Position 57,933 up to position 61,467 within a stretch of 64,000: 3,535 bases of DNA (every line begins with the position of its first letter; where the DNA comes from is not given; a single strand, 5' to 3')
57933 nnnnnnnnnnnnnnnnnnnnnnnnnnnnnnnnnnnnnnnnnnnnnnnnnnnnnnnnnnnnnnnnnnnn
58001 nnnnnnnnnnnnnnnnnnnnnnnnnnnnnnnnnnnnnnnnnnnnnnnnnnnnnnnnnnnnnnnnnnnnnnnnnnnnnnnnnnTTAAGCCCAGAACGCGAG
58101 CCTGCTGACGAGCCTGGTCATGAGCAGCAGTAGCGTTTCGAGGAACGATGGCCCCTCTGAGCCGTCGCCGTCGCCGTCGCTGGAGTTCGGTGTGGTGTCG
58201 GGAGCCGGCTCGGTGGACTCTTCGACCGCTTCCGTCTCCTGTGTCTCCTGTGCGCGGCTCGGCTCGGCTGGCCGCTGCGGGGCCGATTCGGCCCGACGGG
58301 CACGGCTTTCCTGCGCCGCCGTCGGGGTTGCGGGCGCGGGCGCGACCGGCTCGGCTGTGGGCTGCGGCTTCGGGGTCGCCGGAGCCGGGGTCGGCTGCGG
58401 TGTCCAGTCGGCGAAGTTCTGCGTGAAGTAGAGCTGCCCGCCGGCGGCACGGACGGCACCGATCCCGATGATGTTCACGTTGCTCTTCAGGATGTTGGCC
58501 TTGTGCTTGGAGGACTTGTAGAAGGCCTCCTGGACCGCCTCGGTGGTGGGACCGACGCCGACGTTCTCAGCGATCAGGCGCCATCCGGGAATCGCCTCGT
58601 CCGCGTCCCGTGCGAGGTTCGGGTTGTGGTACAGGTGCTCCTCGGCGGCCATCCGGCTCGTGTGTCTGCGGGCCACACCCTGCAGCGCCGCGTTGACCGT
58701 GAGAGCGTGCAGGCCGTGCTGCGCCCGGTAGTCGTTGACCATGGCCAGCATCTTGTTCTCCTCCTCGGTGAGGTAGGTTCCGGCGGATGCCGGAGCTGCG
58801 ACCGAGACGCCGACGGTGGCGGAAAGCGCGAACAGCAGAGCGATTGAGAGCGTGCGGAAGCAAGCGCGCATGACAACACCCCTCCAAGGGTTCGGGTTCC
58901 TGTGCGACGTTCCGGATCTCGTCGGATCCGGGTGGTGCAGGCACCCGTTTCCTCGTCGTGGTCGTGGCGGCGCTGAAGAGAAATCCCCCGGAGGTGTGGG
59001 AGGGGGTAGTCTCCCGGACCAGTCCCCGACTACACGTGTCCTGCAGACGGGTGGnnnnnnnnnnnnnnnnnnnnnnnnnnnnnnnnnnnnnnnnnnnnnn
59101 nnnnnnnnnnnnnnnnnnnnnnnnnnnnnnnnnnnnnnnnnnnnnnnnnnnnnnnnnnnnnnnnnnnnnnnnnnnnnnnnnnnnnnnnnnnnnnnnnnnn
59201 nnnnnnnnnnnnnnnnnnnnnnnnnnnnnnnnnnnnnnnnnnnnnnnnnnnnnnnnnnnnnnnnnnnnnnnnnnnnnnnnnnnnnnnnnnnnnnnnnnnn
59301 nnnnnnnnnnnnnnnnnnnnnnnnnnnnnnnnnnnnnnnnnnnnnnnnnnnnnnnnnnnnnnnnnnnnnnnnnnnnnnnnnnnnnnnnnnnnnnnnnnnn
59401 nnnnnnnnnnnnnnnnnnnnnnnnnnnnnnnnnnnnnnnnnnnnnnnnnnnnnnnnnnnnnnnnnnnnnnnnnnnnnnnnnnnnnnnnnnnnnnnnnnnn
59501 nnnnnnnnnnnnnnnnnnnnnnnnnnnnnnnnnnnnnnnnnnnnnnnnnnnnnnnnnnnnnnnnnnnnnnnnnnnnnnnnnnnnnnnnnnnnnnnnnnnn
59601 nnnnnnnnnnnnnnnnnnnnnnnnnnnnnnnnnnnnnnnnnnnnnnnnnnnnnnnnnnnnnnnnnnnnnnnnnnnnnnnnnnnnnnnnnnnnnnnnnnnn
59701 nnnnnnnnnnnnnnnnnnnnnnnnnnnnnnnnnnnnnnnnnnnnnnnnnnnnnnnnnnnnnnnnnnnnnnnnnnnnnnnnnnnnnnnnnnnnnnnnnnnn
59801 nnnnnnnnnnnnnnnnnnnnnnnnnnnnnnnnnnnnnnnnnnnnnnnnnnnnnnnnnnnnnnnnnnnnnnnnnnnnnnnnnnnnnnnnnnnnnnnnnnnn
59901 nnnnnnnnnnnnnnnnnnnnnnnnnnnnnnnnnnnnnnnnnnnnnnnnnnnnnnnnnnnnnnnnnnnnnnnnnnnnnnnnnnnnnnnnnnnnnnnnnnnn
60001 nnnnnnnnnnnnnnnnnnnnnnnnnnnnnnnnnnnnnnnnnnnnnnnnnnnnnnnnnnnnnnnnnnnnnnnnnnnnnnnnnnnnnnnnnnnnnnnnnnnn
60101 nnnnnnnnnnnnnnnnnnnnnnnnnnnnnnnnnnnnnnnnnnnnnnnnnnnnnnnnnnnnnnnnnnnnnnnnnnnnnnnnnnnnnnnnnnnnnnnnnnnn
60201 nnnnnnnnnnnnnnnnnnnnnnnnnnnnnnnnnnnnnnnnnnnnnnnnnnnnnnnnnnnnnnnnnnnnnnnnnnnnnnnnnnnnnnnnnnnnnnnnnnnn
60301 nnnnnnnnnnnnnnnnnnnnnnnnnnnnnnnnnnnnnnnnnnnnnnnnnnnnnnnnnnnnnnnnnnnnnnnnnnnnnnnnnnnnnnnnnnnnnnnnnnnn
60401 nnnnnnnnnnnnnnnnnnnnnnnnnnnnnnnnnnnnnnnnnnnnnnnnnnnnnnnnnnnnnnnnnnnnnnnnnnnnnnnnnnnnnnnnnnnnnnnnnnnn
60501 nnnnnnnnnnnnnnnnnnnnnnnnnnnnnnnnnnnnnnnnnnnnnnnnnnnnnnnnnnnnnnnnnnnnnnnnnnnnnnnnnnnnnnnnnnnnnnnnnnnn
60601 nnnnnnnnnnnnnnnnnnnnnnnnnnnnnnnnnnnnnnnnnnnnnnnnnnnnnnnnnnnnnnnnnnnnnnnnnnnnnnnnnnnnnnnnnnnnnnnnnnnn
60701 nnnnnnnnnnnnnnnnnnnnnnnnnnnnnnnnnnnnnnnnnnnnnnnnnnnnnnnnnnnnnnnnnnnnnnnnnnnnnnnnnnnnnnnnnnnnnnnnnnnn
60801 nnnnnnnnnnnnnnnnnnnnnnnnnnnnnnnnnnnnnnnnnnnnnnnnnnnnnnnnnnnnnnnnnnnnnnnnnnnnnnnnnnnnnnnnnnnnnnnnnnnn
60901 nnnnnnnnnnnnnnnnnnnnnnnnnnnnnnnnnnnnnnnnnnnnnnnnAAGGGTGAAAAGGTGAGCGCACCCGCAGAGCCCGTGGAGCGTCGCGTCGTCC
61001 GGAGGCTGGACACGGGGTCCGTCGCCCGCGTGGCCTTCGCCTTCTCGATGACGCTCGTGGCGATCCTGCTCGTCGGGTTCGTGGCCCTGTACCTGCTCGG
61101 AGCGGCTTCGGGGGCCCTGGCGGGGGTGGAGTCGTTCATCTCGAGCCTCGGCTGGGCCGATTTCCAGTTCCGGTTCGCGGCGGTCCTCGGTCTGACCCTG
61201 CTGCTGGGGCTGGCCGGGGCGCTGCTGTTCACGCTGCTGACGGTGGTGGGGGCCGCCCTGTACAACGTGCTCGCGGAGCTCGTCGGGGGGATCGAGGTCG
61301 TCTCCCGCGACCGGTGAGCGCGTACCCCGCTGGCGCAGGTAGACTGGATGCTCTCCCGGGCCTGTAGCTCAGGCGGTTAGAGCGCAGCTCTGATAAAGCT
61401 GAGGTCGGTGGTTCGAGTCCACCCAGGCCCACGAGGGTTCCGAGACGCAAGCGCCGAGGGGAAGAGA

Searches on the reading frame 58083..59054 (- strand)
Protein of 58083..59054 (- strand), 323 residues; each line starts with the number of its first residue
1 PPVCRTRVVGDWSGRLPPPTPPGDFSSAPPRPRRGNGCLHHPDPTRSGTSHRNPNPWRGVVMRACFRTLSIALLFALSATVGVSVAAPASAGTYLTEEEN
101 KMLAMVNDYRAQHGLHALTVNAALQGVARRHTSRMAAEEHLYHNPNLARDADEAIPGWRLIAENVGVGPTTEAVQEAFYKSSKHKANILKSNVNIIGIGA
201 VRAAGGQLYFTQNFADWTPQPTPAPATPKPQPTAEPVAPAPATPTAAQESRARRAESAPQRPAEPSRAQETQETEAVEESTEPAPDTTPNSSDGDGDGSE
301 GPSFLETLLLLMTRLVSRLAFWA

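Call 78: search_protein_families(library=pfam, max_evalue=0.001, proteins=[window:58083-59054:-])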
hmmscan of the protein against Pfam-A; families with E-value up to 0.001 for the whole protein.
window:58083-59054:- (323 aa): 1 family
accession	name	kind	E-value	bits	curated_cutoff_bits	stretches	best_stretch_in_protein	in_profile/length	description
PF00188.32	CAP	-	5e-14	53.6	21.1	1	103-214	1-117/117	Cysteine-rich secretory protein family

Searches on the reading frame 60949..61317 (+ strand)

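Call 78: search_protein_families(library=pfam, max_evalue=0.001, proteins=[window:60949-61317:+])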
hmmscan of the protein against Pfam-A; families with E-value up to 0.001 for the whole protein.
window:60949-61317:+ (122 aa): 1 family
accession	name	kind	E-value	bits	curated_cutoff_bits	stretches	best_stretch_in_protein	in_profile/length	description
PF12089.13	DUF3566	-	4.2e-18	66.3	22.2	1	16-118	7-115/118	Transmembrane domain of unknown function (DUF3566)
